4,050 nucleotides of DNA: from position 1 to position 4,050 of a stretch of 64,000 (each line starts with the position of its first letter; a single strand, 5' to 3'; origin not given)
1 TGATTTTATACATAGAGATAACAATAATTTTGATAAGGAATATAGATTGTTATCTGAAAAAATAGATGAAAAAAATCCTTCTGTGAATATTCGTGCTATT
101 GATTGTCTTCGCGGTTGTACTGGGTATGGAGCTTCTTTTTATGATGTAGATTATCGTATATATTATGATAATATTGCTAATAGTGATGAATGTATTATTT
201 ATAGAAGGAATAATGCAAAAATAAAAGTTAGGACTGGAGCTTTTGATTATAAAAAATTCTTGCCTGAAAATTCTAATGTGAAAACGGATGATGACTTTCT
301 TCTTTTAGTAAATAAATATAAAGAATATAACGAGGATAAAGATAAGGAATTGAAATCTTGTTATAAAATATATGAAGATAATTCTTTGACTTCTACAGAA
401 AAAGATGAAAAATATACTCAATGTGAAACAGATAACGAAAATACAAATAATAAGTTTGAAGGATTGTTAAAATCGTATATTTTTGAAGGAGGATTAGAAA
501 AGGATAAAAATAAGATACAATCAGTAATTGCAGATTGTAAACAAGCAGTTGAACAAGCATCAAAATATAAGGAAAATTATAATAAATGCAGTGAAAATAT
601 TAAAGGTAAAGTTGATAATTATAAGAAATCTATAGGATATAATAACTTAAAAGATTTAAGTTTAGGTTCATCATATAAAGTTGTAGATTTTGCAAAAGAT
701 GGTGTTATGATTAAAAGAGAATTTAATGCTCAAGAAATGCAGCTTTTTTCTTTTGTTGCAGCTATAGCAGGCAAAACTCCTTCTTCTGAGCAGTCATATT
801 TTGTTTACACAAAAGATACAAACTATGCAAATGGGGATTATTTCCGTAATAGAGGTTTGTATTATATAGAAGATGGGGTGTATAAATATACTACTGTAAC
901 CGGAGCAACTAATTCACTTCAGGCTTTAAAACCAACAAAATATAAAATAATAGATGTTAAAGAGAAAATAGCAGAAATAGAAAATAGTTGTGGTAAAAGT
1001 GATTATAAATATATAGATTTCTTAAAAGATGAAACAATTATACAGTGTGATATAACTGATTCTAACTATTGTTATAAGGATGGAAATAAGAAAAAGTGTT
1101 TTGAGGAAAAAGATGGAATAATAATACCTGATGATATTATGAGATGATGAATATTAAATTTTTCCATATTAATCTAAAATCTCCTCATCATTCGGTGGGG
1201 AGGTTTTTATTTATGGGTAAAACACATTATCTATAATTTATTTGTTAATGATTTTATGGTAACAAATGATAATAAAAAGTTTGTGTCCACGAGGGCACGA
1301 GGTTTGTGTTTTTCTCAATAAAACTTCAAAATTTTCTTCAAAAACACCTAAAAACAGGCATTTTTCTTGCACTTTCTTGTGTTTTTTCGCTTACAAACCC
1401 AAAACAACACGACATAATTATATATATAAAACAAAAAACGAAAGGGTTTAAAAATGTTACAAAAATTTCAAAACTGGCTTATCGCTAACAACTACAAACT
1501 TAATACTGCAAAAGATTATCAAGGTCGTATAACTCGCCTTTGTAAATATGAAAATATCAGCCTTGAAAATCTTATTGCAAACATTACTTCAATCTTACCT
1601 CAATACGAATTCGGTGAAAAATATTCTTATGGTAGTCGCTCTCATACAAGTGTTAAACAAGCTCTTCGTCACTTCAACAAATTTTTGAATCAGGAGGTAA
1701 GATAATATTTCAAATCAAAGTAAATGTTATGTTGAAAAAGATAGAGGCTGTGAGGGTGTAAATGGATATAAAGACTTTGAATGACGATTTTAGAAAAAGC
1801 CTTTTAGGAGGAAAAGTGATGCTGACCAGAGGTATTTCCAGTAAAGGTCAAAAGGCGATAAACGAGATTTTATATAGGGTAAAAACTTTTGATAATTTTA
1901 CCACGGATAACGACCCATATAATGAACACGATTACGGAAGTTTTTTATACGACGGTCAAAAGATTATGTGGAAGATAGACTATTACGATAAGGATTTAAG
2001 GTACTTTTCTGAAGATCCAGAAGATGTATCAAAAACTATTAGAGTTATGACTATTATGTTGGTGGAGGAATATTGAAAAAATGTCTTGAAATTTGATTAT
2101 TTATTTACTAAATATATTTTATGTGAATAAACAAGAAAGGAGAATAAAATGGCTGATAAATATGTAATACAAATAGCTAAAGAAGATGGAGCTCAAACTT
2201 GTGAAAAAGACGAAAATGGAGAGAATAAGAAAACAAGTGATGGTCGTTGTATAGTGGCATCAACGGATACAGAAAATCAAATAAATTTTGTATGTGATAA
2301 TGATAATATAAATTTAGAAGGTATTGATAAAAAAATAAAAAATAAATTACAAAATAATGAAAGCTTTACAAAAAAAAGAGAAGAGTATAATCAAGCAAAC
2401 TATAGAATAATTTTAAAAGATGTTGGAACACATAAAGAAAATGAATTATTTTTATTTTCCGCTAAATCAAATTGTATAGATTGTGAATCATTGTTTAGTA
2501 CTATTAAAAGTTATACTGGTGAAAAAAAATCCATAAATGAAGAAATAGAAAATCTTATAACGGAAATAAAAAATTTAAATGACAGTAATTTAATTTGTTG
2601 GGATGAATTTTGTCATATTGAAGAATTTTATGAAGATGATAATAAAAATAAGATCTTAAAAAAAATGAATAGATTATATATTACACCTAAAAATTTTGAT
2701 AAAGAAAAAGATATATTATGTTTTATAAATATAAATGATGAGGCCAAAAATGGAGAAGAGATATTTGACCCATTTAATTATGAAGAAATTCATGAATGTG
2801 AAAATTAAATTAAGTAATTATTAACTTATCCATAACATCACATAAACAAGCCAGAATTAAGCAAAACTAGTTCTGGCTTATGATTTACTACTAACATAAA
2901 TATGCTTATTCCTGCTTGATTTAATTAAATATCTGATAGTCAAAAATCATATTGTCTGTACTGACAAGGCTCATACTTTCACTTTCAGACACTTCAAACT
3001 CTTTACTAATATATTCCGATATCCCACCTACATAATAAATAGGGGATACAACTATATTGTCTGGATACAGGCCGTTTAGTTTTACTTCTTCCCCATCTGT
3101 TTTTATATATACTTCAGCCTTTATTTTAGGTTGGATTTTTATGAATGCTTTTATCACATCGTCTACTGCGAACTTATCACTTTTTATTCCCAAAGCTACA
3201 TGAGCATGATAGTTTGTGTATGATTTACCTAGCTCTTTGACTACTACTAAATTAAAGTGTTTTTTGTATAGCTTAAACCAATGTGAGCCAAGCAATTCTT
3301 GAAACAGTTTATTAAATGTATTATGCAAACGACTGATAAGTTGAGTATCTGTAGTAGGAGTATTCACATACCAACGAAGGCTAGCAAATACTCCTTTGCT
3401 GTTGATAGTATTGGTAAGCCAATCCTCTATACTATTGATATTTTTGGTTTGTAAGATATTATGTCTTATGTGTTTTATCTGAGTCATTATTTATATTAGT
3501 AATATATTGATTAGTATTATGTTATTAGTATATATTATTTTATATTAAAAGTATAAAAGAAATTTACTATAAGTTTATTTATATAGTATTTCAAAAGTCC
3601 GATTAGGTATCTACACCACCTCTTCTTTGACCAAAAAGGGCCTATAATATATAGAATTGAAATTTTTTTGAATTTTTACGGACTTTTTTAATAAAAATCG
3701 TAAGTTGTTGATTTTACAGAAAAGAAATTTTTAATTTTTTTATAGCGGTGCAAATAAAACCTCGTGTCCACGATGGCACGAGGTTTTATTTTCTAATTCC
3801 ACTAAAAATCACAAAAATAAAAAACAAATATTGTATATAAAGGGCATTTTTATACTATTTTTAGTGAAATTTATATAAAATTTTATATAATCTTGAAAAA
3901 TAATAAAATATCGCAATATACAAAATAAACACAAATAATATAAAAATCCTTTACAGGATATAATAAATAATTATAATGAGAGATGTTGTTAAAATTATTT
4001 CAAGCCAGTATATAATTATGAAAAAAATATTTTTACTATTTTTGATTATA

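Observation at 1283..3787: About 2.5-kb element bounded by a 23-nt repeat, carrying a Rep-like HUH protein, a DUF3768-like protein and an integrase N-domain stub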

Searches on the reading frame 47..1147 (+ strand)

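Call 5: search_protein_families(library=pfam, proteins=[window:47-1147:+], max_evalue=1)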
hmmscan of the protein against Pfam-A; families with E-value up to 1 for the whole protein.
window:47-1147:+ (366 aa): 1 family
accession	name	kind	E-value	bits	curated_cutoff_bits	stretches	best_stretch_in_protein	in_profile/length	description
PF10146.14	zf-C4H2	-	0.029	15.3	34.5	1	151-210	58-117/240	Zinc finger-containing protein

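Call 6: search_protein_families(library=phrogs, proteins=[window:47-1147:+], max_evalue=0.1)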
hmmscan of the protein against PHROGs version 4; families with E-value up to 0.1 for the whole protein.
window:47-1147:+ (366 aa): 2 families
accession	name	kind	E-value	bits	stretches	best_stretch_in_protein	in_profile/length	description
phrog_5763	-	unknown function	0.0012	19.1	1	82-179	73-160/283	-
phrog_27467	-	unknown function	0.043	15.1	0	252-306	30-80/87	-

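Call 7: search_protein_families(library=ncbifam, proteins=[window:47-1147:+], max_evalue=0.1)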
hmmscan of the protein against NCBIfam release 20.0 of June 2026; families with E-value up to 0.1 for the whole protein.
window:47-1147:+ (366 aa): 0 families

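Call 30: search_protein_families(library=padloc, proteins=[window:47-1147:+], max_evalue=0.01)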
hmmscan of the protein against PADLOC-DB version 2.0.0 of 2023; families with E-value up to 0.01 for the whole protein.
window:47-1147:+ (366 aa): 0 families

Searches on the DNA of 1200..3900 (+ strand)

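Call 8: search_dna_similar(query=window:1200-3900:+, collection=plasmids, mode=distant)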
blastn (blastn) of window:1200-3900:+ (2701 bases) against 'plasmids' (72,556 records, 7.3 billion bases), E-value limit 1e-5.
No match.
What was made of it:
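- Tried and rejected: blastn of 1200-3900 against plasmids (call 8).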

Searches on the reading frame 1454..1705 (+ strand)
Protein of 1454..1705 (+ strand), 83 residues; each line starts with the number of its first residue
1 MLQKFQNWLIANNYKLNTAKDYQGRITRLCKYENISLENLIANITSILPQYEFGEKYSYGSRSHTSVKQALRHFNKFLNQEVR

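Call 5: search_protein_families(library=pfam, proteins=[window:1454-1705:+], max_evalue=1)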
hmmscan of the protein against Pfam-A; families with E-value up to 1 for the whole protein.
window:1454-1705:+ (83 aa): 5 families
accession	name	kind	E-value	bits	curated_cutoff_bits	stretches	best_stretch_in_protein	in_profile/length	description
PF13102.12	Phage_int_SAM_5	-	0.016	16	22.3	1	1-31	50-80/98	Phage integrase SAM-like domain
PF03202.18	Lipoprotein_10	-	0.045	14.5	22.4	1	3-80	21-97/128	Putative mycoplasma lipoprotein, C-terminal region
PF02899.23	Phage_int_SAM_1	-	0.059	14.1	22.3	1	3-81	2-82/83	Phage integrase, N-terminal SAM-like domain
PF25804.1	SYNE3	-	0.11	13.5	30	1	1-46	2-47/83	Nesprin-3 domain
PF25200.1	DUF7833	-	0.27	11.7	24.3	0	53-79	35-62/63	Family of unknown function (DUF7833)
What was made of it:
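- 1454..1705 (+): 83-aa stand-alone core-binding (SAM-like) domain protein. Probably a DNA-binding factor; it has no catalytic domain. Pfam SAM_5 and SAM_1 match only at E 0.016-0.06 (call 5).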

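Call 6: search_protein_families(library=phrogs, proteins=[window:1454-1705:+], max_evalue=0.1)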
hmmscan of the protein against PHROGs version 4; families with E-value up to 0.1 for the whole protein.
window:1454-1705:+ (83 aa): 0 families

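Call 7: search_protein_families(library=ncbifam, proteins=[window:1454-1705:+], max_evalue=0.1)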
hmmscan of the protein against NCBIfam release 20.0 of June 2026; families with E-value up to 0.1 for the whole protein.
window:1454-1705:+ (83 aa): 0 families

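Call 30: search_protein_families(library=padloc, proteins=[window:1454-1705:+], max_evalue=0.01)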
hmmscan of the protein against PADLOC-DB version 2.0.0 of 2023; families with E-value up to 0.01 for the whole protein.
window:1454-1705:+ (83 aa): 0 families

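Call 56: search_solved_structures(query=window:1454-1705:+, max_evalue=1)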
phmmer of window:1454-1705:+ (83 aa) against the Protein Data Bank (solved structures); distinct sequences matched with E-value up to 1: 0.

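Call 58: find_homologous_proteins(query=window:1454-1705:+, max_evalue=0.001)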
Query window:1454-1705:+ (83 aa): 15 proteins with E <= 0.001 among 15 candidates.
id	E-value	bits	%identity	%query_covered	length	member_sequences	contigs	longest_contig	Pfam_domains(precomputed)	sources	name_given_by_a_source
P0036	1.3e-48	180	100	100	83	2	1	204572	-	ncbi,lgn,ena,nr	ncbi:hypothetical protein HDR60_00800 [bacterium]|nr:hypothetical protein [bacterium]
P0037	2.0e-45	169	93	100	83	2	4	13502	-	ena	-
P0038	2.4e-44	166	93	100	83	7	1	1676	-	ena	-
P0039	1.8e-43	163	90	100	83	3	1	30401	-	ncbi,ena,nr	ncbi:hypothetical protein HDR59_00590 [bacterium]|nr:hypothetical protein [bacterium]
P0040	6.0e-42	158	88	100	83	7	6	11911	-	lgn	-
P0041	2.2e-41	157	88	100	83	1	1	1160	-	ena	-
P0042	2.9e-41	156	87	100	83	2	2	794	-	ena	-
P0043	4.4e-40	153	88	100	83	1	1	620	-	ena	-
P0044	1.5e-39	151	84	100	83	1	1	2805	-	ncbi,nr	ncbi:MAG: hypothetical protein K2M23_00220, partial [Alphaproteobacteria bacterium]|nr:hypothetical 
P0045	4.9e-38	146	83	100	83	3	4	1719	-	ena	-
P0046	2.4e-37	144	81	98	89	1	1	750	-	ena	-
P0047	4.4e-37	143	80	100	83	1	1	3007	-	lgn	-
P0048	1.3e-36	141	80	100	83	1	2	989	-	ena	-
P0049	1.4e-34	135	77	100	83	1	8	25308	-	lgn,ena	-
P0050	1.4e-33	132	74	99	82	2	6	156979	-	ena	-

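Call 59: find_encoding_contigs(protein=P0050, flank=8000, max_places=6)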
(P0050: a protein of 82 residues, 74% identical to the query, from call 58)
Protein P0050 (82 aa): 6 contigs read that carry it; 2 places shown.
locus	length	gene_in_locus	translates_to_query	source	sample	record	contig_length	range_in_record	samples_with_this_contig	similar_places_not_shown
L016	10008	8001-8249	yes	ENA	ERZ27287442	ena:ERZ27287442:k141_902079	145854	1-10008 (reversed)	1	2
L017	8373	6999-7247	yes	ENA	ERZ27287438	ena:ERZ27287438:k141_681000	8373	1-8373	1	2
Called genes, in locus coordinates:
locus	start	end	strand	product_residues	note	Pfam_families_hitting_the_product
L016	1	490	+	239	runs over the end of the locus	-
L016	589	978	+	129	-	-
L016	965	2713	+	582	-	PF00535:Glycos_transf_2, PF10111:Glyco_tranf_2_2, PF13641:Glyco_tranf_2_3, PF01501:Glyco_transf_8, PF18404:Glyco_transf_24 (weak)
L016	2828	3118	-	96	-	-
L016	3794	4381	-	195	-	PF00239:Resolvase, PF02796:HTH_7 (weak)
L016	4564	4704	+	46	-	-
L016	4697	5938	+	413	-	-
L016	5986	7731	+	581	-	-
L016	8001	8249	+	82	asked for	-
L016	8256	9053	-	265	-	PF05045:RgpF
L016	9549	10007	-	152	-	?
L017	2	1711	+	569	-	?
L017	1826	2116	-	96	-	-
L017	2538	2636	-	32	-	-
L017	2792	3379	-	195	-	PF00239:Resolvase, PF02796:HTH_7 (weak)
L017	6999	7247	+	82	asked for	-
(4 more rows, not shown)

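Call 60: find_encoding_contigs(protein=P0049, flank=8000, max_places=6)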
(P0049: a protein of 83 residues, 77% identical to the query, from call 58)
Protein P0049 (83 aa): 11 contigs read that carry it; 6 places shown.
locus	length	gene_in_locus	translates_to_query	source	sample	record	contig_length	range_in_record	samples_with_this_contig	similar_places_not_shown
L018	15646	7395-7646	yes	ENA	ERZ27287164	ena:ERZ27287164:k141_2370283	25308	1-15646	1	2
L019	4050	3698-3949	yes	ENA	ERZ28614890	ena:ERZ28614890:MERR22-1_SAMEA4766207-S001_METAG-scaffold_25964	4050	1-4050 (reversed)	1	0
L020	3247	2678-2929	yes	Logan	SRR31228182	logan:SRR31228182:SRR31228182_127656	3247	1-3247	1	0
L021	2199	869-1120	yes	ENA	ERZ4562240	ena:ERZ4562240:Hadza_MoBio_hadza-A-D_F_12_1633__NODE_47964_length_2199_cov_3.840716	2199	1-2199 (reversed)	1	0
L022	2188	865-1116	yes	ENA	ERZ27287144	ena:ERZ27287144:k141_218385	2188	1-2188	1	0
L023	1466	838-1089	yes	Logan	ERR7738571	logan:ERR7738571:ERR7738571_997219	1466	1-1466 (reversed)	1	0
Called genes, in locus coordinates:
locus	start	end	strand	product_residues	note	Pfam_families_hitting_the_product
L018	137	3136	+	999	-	PF07693:KAP_NTPase, PF13401:AAA_22 (faint)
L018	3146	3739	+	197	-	-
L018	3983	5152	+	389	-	PF01381:HTH_3 (weak), PF00145:DNA_methylase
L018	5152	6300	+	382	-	PF00145:DNA_methylase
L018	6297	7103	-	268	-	PF09562:RE_LlaMI, PF15515:MvaI_BcnI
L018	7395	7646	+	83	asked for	-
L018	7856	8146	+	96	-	-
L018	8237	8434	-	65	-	-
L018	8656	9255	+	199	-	PF00239:Resolvase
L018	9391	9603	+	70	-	-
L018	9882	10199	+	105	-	-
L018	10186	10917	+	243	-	-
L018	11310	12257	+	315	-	PF13166:AAA_13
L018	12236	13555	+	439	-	PF13166:AAA_13, PF13304:AAA_21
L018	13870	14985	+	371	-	PF02661:Fic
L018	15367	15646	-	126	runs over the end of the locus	-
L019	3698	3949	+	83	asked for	-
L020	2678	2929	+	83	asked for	-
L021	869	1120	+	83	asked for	-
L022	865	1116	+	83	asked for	-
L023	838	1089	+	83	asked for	-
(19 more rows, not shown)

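Call 61: find_encoding_contigs(protein=P0040, flank=8000, max_places=6)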
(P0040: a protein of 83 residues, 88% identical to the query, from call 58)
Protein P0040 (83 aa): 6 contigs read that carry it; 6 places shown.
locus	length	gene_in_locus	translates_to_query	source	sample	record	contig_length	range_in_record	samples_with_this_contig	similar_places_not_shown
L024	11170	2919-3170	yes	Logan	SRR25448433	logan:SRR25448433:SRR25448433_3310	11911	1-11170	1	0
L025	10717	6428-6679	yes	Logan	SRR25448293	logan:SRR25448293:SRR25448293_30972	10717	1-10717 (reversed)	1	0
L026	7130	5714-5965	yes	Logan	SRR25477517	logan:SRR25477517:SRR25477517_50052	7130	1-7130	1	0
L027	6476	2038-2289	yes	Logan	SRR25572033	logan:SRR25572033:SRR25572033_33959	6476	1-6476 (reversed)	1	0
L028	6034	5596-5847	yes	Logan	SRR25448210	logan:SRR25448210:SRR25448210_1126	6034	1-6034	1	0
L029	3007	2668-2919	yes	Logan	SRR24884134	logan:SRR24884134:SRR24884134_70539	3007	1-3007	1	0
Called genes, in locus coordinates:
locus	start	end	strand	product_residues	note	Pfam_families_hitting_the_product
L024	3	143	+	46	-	?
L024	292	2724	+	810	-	-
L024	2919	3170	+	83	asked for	-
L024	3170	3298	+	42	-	-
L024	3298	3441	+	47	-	-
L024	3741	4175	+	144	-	PF13173:AAA_14 (weak), PF00589:Phage_integrase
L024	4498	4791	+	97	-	-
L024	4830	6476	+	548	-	PF08019:EptA_B_N, PF00884:Sulfatase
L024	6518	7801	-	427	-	-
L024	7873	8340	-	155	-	PF00692:dUTPase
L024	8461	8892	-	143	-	-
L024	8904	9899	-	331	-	-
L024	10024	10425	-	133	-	-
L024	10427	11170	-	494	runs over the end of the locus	?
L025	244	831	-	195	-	PF00239:Resolvase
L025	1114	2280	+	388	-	-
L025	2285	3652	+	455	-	PF04575:SlipAM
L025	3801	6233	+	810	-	-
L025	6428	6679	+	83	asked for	-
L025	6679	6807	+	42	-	-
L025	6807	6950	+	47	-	-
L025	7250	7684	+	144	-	PF13173:AAA_14 (weak), PF00589:Phage_integrase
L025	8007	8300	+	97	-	-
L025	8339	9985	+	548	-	PF08019:EptA_B_N, PF00884:Sulfatase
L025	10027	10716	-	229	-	?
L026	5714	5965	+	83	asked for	-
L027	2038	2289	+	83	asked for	-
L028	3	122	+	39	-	?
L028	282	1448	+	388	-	-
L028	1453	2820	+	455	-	PF04575:SlipAM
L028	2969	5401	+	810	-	-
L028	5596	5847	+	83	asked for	-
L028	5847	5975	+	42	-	-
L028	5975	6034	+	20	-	?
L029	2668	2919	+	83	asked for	-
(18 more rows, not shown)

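Call 80: search_protein_families(library=pfam, proteins=[L025:3801-6233:+, L025:1114-2280:+, L016:5986-7731:+, L016:4697-5938:+, L018:7856-8146:+], max_evalue=0.01)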
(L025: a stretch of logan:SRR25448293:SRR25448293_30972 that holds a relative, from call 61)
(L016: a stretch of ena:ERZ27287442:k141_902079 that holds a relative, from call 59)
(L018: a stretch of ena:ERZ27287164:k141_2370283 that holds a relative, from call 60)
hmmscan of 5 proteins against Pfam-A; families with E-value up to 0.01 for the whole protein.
L025:3801-6233:+ (810 aa): 0 families

L025:1114-2280:+ (388 aa): 0 families

L016:5986-7731:+ (581 aa): 0 families

L016:4697-5938:+ (413 aa): 0 families

L018:7856-8146:+ (96 aa): 1 family
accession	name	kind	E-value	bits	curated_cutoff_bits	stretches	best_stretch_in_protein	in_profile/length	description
PF01541.30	GIY-YIG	-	7.6e-05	23.4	22.6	1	17-50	9-41/78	GIY-YIG catalytic domain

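Call 93: predict_structure(alignment_id=A7)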
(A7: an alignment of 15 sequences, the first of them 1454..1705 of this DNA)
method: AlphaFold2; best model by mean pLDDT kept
length: 83 residues; sequences in the alignment: 15
mean_pLDDT: 87.8   pTM: 0.80
mean pLDDT of the five models: 87.8, 86.8, 86.6, 85.1, 84.1
residues with pLDDT >= 90: 57; 70-90: 13; 50-70: 12; < 50: 1
segments of 3 or more residues with pLDDT < 50: none
pLDDT, mean of each block of 10 residues (from residue 1): 96 96 93 93 91 70 78 94 61
secondary structure, 60 per line:
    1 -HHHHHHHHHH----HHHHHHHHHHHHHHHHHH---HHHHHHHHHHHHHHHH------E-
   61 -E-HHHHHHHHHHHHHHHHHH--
elements in order: H2-11 H16-33 H37-52 H64-81
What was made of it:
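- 1454..1705 (+): AlphaFold model pLDDT 87.8, four helices (call 93).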
